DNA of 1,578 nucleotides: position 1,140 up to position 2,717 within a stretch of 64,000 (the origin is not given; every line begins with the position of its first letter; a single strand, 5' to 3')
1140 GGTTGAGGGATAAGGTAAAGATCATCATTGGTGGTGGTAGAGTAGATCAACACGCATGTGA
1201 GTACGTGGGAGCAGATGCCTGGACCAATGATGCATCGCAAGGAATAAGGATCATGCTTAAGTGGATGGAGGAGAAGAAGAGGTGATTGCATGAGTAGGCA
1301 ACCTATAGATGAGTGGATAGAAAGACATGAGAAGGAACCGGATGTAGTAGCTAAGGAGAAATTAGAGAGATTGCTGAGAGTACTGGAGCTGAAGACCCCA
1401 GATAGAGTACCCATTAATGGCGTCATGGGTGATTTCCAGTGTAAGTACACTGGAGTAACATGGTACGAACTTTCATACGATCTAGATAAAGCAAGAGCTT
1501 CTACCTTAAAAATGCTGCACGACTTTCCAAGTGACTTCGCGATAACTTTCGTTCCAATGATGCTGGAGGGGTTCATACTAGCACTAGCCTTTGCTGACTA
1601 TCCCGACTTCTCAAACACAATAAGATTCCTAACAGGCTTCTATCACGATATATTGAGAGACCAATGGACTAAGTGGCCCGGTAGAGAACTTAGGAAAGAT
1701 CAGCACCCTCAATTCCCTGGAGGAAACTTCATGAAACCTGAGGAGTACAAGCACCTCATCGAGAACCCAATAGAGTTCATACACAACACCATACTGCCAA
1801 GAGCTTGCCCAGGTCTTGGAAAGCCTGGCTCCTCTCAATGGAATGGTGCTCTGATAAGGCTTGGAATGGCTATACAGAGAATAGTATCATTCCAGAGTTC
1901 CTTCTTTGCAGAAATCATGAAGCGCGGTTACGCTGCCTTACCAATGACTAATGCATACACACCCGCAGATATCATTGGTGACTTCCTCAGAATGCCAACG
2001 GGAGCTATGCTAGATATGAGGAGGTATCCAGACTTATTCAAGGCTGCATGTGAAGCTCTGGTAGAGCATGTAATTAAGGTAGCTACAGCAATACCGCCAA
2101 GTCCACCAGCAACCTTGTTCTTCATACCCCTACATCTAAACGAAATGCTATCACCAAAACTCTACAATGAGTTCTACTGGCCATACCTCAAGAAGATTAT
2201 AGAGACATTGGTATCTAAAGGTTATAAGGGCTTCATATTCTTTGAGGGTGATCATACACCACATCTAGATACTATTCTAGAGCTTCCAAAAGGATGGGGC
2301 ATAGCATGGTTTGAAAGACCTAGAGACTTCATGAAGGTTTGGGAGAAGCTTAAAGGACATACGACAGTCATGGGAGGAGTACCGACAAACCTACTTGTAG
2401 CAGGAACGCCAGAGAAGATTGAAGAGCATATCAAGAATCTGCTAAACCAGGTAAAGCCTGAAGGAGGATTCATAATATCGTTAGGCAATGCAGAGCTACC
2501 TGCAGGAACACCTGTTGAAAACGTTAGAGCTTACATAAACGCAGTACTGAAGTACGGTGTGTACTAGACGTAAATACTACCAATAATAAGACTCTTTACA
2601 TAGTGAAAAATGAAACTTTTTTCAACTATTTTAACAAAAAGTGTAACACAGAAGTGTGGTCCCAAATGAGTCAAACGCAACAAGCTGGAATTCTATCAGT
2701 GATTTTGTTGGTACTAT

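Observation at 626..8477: Complete corrinoid methyl-transfer module with embedded MFS importer (Mto/Mtv-like) in a Thermoproteota-like genome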

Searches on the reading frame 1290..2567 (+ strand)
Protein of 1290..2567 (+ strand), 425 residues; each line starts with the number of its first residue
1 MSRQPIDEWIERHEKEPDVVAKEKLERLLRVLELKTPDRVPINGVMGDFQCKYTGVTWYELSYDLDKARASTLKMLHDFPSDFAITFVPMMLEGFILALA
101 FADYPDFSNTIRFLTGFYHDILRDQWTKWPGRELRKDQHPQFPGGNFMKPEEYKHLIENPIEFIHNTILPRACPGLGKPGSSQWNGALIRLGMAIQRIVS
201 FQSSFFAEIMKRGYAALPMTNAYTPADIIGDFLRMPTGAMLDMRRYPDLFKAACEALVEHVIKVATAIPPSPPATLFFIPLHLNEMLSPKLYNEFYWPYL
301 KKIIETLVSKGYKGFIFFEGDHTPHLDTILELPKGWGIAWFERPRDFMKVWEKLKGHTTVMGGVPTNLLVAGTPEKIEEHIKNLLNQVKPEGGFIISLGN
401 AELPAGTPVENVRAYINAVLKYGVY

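Call 3: search_protein_families(library=pfam, proteins=[window:1290-2567:+], max_evalue=0.01)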
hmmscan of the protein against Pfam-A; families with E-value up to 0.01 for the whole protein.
window:1290-2567:+ (425 aa): 1 family
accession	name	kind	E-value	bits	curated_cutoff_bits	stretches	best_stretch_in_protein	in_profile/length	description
PF01208.23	URO-D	-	1.8e-31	109.9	23.9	2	234-421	160-345/346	Uroporphyrinogen decarboxylase (URO-D)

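Call 4: search_protein_families(library=ncbifam, proteins=[window:1290-2567:+], max_evalue=0.01)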
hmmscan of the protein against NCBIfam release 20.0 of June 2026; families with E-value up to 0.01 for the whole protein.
window:1290-2567:+ (425 aa): 5 families
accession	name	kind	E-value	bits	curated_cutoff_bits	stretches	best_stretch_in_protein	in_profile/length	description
NF004889.0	PRK06252.1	subfamily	8.9e-13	47.9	244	1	216-422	138-336/340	methylcobalamin:coenzyme M methyltransferase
TIGR01463.1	mtaA_cmuA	subfamily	3.4e-10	39.7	235.4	1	246-419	167-335/340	MtaA/CmuA family methyltransferase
TIGR01464.1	hemE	equivalog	5.1e-07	29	302.95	1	285-419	205-336/338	uroporphyrinogen decarboxylase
NF040654.1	MtaA_Meth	equivalog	0.00019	20.5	400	1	244-422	164-335/337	methylcobamide:CoM methyltransferase MtaA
NF041608.1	methylcob_mtaseMtbA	equivalog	0.0011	18.1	600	1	280-418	202-333/339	methylcobamide:CoM methyltransferase MtbA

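Call 8: search_solved_structures(query=window:1290-2567:+, max_evalue=0.01, show_alignments=2)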
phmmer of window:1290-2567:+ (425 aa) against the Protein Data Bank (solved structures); distinct sequences matched with E-value up to 0.01: 1.
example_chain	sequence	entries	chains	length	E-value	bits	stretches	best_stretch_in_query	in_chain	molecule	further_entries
9rui_A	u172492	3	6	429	1.1e-70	242.2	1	22-425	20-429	CdmB from Acetobacterium malicum subsp. dehalogenans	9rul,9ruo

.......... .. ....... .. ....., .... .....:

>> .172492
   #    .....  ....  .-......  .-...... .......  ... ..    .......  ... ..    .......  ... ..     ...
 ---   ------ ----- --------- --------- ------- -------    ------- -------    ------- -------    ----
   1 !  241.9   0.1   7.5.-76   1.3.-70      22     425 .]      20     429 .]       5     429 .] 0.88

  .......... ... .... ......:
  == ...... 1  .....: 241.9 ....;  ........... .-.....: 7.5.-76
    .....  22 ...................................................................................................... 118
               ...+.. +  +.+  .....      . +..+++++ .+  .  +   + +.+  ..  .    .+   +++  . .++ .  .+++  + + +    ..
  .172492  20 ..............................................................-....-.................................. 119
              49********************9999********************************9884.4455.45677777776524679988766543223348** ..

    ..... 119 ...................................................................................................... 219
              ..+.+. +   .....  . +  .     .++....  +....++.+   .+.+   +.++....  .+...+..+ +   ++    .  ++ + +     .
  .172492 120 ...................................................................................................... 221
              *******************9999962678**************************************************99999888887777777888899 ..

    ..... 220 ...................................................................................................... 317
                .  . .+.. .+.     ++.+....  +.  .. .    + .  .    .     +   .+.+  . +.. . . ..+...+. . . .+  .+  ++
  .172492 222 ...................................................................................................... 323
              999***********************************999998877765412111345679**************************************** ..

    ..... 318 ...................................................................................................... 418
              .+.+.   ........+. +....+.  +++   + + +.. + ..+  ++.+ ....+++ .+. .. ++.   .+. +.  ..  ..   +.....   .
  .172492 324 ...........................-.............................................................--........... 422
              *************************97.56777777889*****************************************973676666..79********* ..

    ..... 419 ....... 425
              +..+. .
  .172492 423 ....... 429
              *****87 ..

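Call 18: find_encoding_contigs(protein=window:1290-2567:+, flank=10000, max_places=6)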
Protein window:1290-2567:+ (425 aa): 2 contigs read that carry it; 1 place shown.
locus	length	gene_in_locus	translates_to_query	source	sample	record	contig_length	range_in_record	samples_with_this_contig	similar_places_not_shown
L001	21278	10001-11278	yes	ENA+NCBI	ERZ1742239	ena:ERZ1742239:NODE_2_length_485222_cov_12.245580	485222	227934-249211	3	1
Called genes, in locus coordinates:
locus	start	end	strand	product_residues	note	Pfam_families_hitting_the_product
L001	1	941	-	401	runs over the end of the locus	-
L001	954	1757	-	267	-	-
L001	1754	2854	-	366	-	PF01905:DevR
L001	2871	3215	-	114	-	PF09702:Cas_Csa5 (weak)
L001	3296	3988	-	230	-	PF22662:Csa3_N, PF25213:HVO_A0261_N, PF01022:HTH_5, PF12840:HTH_20, PF25212:HVO_A0114 (weak), PF01978:TrmB (weak)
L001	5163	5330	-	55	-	-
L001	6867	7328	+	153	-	-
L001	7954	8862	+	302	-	PF02007:MtrH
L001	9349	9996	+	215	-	PF02607:B12-binding_2, PF02310:B12-binding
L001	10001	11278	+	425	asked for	PF01208:URO-D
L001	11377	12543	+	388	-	PF07690:MFS_1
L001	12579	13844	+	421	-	PF01208:URO-D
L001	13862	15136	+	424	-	PF01208:URO-D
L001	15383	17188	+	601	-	PF00111:Fer2, PF17650:RACo_linker, PF17651:Raco_middle, PF14574:RACo_C_ter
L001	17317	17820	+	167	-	PF08241:Methyltransf_11, PF08242:Methyltransf_12 (weak), PF13649:Methyltransf_25, PF13847:Methyltransf_31 (weak)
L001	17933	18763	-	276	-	PF05168:HEPN, PF01909:NTP_transf_2 (faint), PF18765:Polbeta (faint)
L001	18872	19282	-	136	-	-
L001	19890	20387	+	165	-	-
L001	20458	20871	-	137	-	PF01909:NTP_transf_2, PF18765:Polbeta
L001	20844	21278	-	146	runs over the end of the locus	PF01934:HepT-like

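Call 21: search_protein_families(library=ncbifam, proteins=[L001:7954-8862:+, L001:6867-7328:+], max_evalue=0.01)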
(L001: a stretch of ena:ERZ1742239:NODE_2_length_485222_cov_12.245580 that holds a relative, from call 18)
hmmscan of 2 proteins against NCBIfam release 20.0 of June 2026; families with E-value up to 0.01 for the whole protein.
L001:7954-8862:+ (302 aa): 5 families
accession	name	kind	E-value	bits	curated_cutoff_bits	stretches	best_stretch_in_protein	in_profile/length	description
NF002142.0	PRK00979.1-1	subfamily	1e-91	307.2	287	1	4-299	2-298/306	tetrahydromethanopterin S-methyltransferase subunit H family protein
NF047990.1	Co_MTase_MtgA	equivalog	6.7e-70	236.1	550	1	1-280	1-285/306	[methyl-Co(III) glycine betaine-specific corrinoid protein]--tetrahydrofolate methyltransferase MtgA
TIGR01114.1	mtrH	equivalog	8.3e-63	212.4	271.4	1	1-299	1-313/314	tetrahydromethanopterin S-methyltransferase subunit H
NF005719.0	PRK07535.1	domain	4.7e-07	29.2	259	1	77-209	45-181/268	methyltetrahydrofolate:corrinoid/iron-sulfur protein methyltransferase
TIGR00284.1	TIGR00284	hypoth_equivalog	0.003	16.2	256.65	1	76-199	188-296/497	dihydropteroate synthase-like protein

L001:6867-7328:+ (153 aa): 0 families

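Call 22: find_homologous_proteins(query=window:1290-2567:+, max_evalue=1e-10)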
Query window:1290-2567:+ (425 aa): 404 proteins with E <= 1e-10 among 5325 candidates; the best 120 are listed.
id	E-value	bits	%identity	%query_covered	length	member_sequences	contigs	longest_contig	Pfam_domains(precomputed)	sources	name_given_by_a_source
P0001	5.6e-259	878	86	100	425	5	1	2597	PF01208.24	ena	-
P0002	1.6e-233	794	77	100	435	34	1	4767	PF01208.24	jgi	jgi:uroporphyrinogen-III decarboxylase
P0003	4.5e-232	789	76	100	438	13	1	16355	PF01208.24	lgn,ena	-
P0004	5.2e-229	779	76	100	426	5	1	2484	PF01208.24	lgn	-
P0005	5.4e-227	772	74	100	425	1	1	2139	PF01208.24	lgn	-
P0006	3.8e-224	763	74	100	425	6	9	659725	PF01208.24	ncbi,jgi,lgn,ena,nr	ncbi:MAG: uroporphyrinogen decarboxylase family protein [Candidatus Nezhaarchaeales archaeon]|nr:MAG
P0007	2.0e-223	761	74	100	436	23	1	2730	PF01208.24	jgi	jgi:uroporphyrinogen-III decarboxylase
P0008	5.0e-222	756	74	100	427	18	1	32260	PF01208.24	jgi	-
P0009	8.7e-222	755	72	100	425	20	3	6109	PF01208.24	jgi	jgi:uroporphyrinogen-III decarboxylase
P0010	9.0e-222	755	73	100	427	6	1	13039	PF01208.24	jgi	-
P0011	5.7e-221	752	72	100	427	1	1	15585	PF01208.24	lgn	-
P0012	6.1e-221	752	72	100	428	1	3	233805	PF01208.24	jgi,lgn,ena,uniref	uniref:Uroporphyrinogen decarboxylase (URO-D) domain-containing protein n=1 Tax=Ignisphaera aggregan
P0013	4.6e-220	749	73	100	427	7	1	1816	PF01208.24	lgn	-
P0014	7.5e-220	749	72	100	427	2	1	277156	PF01208.24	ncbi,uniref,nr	ncbi:uroporphyrinogen decarboxylase family protein [Ignisphaera sp. 4213-co]|uniref:Uroporphyrinogen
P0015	8.2e-217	739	72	100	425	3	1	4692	PF01208.24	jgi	-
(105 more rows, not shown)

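Call 34: find_related_loci(query=A1, collection=genome_contigs, flank=10000)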
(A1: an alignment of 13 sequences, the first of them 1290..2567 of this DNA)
Query A1 (425 aa) in genome_contigs; peptide patterns used: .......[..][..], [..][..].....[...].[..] (x = any residue, [..] = any of these).
140 stretches matched a pattern; 124 encode a relative of the query (tblastn E <= 1e-3); the best 80 are kept; 76 distinct loci.
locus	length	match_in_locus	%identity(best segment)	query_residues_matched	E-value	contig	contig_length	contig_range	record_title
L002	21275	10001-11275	77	1-425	0e+0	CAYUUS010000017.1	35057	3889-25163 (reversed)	MAG TPA_asm: uncultured Ignisphaera sp. isolate SRP104967_co1_57 genome assembly, contig: NODE_386_length_35057_cov_295.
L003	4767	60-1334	77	1-425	0e+0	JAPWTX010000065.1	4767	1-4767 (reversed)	MAG: Ignisphaera sp. isolate RSNS13 scaffold_3419_c1, whole genome shotgun sequence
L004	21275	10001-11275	76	1-425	0e+0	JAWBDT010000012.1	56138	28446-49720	MAG: Ignisphaera sp. isolate GMQP_201803_bins_8 GMQP_201803_bins_8_scaffold_12, whole genome shotgun sequence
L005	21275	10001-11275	75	1-425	0e+0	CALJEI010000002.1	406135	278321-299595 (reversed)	MAG: uncultured Ignisphaera sp. isolate S1_Bin_METABAT__310_1 genome assembly, contig: c_000001920766, whole genome shot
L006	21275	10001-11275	74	1-425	0e+0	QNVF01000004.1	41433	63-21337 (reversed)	MAG: Candidatus Nezhaarchaeota archaeon WYZ-LMO8 Nezharchaeota_archaeon_WYZ-LMO8_contig-4, whole genome shotgun sequence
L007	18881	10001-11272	75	2-425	0e+0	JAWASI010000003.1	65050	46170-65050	MAG: Ignisphaera sp. isolate ZMQR_201705_bins_30 ZMQR_201705_bins_30_scaffold_3, whole genome shotgun sequence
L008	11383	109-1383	73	2-425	0e+0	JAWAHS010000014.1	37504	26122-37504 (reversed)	MAG: Ignisphaera sp. isolate SRBZ-1_201808_bins_18 SRBZ-1_201808_bins_18_scaffold_14, whole genome shotgun sequence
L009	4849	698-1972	72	1-425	0e+0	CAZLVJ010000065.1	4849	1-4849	MAG TPA_asm: uncultured Nitrososphaerota archaeon isolate SRP104967_co1_61 genome assembly, contig: NODE_5746_length_484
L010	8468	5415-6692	70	1-425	0e+0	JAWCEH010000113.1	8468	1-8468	MAG: Candidatus Bathyarchaeia archaeon isolate JZ-1_201912_bins_83 JZ-1_201912_bins_83_scaffold_113, whole genome shotgu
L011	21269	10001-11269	74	3-425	0e+0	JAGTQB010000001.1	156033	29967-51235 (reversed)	MAG: Candidatus Bathyarchaeota archaeon isolate JZ_bin_23 JZ_bin_23_NODE_1, whole genome shotgun sequence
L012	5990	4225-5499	72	1-425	0e+0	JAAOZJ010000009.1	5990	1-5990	MAG: Candidatus Methanomethylicota archaeon isolate SJ3.Bin21 k141_312982, whole genome shotgun sequence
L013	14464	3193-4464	70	1-423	0e+0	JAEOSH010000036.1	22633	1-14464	MAG: Candidatus Baldrarchaeum yapensis isolate Yap30.bin9.72 contig_349, whole genome shotgun sequence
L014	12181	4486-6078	70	1-423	0e+0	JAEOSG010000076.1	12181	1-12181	MAG: Candidatus Baldrarchaeota archaeon isolate Yap30.bin4.67 contig_1462, whole genome shotgun sequence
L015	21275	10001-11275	67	2-425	0e+0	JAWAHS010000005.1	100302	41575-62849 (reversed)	MAG: Ignisphaera sp. isolate SRBZ-1_201808_bins_18 SRBZ-1_201808_bins_18_scaffold_5, whole genome shotgun sequence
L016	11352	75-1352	65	1-425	0e+0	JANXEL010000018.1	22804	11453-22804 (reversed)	MAG: Ignisphaera sp. isolate SKYB63 k141_213119, whole genome shotgun sequence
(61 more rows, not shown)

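Call 57: list_cluster_members(proteins=[window:1290-2567:+, window:3868-5133:+, window:58604-60460:-, L001:7954-8862:+])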
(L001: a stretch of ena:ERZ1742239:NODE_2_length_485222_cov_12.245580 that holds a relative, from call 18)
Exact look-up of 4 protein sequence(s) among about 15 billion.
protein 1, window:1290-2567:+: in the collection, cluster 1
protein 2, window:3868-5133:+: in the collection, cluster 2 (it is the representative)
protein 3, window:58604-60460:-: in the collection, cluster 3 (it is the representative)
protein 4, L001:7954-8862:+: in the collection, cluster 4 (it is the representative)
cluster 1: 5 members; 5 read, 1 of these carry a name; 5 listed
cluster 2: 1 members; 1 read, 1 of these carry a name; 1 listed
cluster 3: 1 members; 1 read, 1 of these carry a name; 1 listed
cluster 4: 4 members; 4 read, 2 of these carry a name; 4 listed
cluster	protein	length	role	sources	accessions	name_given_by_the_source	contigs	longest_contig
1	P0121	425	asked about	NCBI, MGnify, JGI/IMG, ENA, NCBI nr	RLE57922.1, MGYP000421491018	MAG: hypothetical protein DRJ40_01580 [Thermoprotei archaeon] | FL=1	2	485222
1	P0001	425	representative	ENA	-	-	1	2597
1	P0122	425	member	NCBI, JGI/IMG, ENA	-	-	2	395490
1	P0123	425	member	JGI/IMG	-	-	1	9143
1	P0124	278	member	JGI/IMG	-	-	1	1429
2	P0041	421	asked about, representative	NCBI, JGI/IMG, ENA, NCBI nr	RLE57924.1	MAG: hypothetical protein DRJ40_01590 [Thermoprotei archaeon]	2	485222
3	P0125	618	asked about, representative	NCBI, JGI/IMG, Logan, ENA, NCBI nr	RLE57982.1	MAG: threonine--tRNA ligase [Thermoprotei archaeon]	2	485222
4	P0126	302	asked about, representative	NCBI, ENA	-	-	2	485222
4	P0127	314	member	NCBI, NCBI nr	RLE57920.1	MAG: tetrahydromethanopterin S-methyltransferase subunit H [Thermoprotei archaeon]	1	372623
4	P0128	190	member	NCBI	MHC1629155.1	MAG: pterin-binding domain-containing protein, partial [Candidatus Nezhaarchaeales ...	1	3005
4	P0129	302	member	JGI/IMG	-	-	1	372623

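Call 72: search_protein_representatives(protein=window:1290-2567:+)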
Query: 425 residues. Proteins with E-value up to 0.001 (for the whole library): 2106; up to 1e-10: 710; up to 1e-30: 98. The best 150 are listed.
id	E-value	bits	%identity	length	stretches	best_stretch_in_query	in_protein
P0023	7.6e-199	677.8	66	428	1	4-425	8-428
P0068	1.2e-125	436.5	51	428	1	3-424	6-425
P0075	7.7e-123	427.3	78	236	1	190-423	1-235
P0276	8.7e-110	384.3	46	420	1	17-425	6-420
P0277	9.5e-103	361.1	45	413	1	18-425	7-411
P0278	1.0e-95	337.9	44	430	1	14-425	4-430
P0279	5.3e-79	282.9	46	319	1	115-425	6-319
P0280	1.0e-78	281.9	54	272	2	119-280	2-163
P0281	1.2e-76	275.1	40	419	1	18-425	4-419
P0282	1.9e-76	274.5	45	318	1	98-396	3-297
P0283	1.5e-74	268.2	39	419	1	18-425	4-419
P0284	7.4e-71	256.0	39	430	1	20-425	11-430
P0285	3.2e-70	253.9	39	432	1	20-425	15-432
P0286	1.4e-62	228.7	49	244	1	15-247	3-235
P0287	5.8e-61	223.4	38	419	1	22-424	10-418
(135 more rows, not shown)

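Call 78: search_solved_structures(query=L001:7954-8862:+, max_evalue=0.001)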
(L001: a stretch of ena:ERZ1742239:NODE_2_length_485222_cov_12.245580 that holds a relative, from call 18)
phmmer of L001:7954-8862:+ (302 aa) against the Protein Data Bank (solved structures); distinct sequences matched with E-value up to 0.001: 5.
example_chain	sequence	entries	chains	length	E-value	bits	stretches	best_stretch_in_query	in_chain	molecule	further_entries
8z9u_B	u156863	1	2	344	9.9e-77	261.1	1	1-280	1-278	Tetrahydromethanopterin S-methyltransferase subunit H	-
6sj8_A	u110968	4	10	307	3.3e-56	193.8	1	2-298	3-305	Tetrahydromethanopterin S-methyltransferase | Methylcorrinoid:tetrahydrofolate methyltransferase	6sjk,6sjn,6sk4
6sjo_A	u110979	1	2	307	3.9e-55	190.3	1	2-298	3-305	Tetrahydromethanopterin S-methyltransferase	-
6sjp_A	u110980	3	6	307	4.3e-55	190.1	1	2-298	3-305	Tetrahydromethanopterin S-methyltransferase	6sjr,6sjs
9qtp_o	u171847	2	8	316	6.7e-43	150.1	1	1-288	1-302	Tetrahydromethanopterin S-methyltransferase subunit H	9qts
